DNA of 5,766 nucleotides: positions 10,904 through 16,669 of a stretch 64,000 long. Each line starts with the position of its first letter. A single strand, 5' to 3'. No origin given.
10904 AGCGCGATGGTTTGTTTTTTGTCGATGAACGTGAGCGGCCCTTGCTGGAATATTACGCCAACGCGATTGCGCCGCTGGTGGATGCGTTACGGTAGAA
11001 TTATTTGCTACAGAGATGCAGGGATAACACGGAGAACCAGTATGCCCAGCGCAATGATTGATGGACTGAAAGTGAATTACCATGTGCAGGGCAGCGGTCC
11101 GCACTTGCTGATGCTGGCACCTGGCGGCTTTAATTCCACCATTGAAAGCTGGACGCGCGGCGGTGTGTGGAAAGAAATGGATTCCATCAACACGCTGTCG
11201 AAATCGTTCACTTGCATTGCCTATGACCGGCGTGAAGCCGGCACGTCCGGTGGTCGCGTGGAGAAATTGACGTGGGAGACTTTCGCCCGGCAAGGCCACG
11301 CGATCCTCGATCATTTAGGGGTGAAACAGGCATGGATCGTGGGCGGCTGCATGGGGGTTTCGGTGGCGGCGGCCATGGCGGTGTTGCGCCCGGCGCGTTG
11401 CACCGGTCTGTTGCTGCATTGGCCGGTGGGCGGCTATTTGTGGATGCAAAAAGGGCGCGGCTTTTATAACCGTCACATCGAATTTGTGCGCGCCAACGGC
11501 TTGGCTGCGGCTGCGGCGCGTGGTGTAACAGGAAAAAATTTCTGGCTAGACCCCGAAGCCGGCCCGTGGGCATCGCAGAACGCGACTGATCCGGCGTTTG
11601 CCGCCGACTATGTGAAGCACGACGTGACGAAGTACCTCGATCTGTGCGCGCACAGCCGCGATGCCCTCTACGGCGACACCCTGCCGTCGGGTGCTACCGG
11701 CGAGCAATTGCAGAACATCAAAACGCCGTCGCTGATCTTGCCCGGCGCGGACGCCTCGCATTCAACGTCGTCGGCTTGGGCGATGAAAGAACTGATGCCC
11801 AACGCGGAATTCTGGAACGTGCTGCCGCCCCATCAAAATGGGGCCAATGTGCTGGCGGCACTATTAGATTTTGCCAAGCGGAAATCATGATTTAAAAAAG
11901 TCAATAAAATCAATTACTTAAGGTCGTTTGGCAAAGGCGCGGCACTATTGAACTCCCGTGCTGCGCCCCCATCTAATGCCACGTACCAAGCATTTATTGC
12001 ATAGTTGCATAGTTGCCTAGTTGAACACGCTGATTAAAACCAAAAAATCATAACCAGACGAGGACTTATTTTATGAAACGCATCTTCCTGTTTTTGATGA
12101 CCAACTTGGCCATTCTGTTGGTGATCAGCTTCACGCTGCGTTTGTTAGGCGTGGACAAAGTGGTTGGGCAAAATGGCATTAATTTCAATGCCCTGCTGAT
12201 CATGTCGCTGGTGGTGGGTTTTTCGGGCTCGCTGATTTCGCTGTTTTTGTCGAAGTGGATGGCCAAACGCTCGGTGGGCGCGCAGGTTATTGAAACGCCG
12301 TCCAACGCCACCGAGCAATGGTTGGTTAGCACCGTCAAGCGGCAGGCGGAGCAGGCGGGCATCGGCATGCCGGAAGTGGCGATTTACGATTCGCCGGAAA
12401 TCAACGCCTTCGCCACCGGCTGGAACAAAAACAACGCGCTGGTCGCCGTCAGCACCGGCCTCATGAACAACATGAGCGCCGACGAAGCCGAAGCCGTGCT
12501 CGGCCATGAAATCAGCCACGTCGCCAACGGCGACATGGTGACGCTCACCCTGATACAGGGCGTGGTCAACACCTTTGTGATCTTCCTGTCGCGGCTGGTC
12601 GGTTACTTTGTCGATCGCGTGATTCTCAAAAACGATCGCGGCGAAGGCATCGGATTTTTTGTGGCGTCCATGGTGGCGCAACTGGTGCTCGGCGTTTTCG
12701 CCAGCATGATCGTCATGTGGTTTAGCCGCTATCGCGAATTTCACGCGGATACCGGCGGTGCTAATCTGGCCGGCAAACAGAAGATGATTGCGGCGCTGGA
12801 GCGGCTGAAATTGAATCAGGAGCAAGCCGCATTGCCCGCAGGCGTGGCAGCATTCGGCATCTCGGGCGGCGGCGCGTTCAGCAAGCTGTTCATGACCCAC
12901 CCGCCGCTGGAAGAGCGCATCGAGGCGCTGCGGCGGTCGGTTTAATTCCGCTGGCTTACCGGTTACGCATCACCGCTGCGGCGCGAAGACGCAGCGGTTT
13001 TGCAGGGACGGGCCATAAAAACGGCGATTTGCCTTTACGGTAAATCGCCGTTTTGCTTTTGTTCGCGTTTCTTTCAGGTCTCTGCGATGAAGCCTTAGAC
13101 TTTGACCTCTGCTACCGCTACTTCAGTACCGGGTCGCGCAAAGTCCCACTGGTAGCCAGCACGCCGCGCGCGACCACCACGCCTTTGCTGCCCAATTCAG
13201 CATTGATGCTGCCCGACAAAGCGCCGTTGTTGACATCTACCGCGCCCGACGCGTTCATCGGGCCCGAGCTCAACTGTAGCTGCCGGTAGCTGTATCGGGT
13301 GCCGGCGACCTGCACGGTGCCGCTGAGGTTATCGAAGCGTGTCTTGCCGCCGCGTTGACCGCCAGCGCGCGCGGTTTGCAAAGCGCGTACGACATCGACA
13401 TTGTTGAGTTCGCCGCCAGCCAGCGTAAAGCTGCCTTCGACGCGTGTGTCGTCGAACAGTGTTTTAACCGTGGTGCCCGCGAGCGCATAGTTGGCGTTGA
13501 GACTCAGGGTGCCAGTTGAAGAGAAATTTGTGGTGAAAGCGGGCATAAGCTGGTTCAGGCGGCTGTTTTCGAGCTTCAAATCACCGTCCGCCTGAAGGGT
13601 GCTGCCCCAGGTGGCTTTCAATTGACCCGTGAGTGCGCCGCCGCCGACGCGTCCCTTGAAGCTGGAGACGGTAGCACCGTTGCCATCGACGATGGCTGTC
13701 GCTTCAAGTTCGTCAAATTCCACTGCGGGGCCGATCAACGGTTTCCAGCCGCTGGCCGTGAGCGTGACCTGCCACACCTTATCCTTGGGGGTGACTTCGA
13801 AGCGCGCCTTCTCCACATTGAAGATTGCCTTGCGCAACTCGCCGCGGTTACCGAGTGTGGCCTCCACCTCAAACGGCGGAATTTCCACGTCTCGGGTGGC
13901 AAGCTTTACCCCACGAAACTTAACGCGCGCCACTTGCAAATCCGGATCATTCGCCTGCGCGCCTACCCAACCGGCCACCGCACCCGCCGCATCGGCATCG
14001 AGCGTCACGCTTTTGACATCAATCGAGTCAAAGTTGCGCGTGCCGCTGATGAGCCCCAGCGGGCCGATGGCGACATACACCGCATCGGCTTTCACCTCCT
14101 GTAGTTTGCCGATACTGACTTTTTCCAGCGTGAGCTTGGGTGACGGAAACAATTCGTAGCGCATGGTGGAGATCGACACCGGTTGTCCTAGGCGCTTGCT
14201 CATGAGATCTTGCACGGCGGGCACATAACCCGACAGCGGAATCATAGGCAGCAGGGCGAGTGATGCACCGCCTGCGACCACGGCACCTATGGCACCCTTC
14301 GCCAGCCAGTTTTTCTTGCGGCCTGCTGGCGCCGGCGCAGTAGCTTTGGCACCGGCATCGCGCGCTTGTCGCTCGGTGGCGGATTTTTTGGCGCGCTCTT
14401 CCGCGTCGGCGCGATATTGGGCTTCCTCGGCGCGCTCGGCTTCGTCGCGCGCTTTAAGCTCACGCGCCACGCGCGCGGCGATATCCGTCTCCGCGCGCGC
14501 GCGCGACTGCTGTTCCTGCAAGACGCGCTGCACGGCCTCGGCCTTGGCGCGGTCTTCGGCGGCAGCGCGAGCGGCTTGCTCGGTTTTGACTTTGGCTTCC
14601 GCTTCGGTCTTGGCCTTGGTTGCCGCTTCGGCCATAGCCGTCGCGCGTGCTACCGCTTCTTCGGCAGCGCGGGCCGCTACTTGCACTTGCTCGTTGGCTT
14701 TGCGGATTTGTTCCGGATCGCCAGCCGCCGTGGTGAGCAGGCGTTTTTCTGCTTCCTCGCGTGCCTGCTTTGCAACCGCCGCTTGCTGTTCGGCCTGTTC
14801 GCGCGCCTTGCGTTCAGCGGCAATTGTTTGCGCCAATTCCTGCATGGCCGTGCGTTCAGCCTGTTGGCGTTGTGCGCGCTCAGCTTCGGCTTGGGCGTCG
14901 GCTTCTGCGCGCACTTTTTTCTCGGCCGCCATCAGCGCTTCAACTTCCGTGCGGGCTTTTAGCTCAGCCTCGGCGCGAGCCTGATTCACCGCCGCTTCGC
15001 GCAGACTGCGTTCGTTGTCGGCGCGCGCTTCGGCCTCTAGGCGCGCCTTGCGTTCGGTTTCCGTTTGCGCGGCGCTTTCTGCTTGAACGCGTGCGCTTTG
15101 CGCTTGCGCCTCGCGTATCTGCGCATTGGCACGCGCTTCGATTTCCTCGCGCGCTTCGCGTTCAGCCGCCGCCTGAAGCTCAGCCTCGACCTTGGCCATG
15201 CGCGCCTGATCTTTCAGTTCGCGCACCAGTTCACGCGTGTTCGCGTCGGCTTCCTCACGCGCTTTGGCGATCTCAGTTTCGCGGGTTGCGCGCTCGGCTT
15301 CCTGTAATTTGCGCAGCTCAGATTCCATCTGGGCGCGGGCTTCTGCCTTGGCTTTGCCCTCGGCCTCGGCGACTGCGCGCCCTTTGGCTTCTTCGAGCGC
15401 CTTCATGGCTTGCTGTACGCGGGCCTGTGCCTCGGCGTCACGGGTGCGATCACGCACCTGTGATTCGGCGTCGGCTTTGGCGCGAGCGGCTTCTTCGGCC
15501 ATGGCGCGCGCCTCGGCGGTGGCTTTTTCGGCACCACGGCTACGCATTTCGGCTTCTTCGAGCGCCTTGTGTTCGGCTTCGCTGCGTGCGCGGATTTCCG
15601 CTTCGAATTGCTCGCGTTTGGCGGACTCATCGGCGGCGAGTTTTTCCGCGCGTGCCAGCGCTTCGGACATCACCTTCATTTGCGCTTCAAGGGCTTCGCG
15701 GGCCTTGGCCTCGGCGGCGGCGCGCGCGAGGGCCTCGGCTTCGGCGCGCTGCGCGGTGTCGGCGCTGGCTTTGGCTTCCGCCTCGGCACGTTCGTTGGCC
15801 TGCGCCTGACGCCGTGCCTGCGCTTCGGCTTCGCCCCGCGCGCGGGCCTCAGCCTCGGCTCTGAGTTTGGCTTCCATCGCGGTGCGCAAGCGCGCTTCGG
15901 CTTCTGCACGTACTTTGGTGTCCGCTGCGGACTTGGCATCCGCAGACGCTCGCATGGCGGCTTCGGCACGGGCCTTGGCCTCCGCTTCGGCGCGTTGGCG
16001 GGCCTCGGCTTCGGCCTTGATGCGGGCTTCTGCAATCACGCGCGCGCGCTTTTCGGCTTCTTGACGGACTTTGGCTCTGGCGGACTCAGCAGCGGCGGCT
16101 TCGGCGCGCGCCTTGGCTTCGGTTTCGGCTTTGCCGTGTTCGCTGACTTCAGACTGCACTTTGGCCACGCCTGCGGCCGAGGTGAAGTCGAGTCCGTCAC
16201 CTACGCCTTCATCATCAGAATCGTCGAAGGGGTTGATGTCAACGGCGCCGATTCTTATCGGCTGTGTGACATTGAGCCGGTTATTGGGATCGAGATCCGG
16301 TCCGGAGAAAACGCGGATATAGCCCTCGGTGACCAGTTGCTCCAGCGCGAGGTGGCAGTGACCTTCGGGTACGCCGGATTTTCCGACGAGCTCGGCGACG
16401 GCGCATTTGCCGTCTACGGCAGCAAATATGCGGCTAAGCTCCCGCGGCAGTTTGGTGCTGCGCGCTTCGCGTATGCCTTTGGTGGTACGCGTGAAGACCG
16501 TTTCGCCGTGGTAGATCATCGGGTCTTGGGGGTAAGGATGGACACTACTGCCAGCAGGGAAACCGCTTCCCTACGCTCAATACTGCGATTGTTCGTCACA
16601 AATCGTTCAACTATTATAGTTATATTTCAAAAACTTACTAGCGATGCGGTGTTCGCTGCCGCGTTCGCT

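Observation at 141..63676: A ~20-bp AT-rich word with a perfect IHF-consensus core is scattered over the whole window, mostly exactly on gene boundaries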

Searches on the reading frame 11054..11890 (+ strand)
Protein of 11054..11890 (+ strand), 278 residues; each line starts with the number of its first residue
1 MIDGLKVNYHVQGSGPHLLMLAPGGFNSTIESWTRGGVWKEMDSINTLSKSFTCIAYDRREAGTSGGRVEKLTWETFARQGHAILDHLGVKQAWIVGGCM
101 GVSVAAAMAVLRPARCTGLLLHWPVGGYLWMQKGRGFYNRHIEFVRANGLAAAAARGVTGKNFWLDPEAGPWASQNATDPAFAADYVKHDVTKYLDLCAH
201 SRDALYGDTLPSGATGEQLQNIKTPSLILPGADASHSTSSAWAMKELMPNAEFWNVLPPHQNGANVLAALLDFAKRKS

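Call 7: search_protein_families(library=pfam, proteins=[window:11054-11890:+])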
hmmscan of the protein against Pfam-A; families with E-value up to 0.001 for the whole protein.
window:11054-11890:+ (278 aa): 1 family
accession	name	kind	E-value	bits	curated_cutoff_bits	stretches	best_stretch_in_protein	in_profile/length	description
PF00561.26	Abhydrolase_1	-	1.7e-10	41.4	25.8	1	22-124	6-102/245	alpha/beta hydrolase fold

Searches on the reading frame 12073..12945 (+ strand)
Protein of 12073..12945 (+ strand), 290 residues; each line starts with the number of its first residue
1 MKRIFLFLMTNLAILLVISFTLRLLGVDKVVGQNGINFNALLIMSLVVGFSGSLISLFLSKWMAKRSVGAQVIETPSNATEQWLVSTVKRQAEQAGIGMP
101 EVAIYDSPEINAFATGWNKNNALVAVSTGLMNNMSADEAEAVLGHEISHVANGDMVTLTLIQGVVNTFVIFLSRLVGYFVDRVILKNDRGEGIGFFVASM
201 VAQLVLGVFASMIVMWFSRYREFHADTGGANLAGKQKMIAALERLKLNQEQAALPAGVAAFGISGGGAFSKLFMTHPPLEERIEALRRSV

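Call 8: search_protein_families(library=pfam, proteins=[window:12073-12945:+])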
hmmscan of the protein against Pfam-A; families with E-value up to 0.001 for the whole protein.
window:12073-12945:+ (290 aa): 2 families
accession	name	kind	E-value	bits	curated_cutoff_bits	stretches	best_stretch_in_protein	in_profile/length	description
PF01435.24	Peptidase_M48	-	1.3e-41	142.9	20.3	1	79-288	2-184/186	Peptidase family M48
PF05569.17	Peptidase_M56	-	0.00029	20.5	31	1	61-163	117-217/296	BlaR1 peptidase M56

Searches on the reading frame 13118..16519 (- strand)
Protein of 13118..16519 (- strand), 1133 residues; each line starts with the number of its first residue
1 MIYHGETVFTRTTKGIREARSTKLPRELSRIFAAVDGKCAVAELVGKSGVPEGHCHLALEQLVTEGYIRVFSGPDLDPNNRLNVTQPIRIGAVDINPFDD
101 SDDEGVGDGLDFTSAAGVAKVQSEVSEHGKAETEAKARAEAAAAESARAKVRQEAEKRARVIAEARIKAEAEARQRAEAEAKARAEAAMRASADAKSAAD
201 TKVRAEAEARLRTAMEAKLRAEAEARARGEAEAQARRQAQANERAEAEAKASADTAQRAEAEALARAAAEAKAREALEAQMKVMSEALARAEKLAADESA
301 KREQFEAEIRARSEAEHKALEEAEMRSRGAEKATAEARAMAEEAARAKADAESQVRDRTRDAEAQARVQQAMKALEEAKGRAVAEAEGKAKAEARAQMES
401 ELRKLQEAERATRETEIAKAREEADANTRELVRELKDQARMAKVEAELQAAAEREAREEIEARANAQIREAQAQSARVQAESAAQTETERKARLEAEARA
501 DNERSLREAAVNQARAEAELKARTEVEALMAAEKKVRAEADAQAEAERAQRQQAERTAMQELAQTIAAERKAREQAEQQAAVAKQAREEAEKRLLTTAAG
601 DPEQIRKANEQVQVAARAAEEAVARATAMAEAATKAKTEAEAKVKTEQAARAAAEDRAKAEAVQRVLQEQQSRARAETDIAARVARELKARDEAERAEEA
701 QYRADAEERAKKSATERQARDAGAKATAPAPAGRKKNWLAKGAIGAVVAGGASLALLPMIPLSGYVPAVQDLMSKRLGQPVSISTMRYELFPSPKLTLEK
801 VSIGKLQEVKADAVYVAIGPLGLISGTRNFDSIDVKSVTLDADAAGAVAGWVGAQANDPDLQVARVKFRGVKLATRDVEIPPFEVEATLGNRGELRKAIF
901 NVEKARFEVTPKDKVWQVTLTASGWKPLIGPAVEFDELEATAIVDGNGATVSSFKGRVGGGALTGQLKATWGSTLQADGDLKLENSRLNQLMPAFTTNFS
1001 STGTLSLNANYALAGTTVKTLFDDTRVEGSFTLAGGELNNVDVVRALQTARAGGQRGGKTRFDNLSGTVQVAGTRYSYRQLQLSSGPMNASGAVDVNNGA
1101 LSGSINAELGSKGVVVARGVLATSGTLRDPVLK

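Call 8: search_protein_families(library=pfam, proteins=[window:13118-16519:-])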
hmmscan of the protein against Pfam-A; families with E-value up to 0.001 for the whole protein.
window:13118-16519:- (1133 aa): 1 family
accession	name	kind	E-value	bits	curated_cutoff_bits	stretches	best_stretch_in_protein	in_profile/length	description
PF05170.20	AsmA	-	1.9e-09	37.3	29.8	2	908-1070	427-596/607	AsmA family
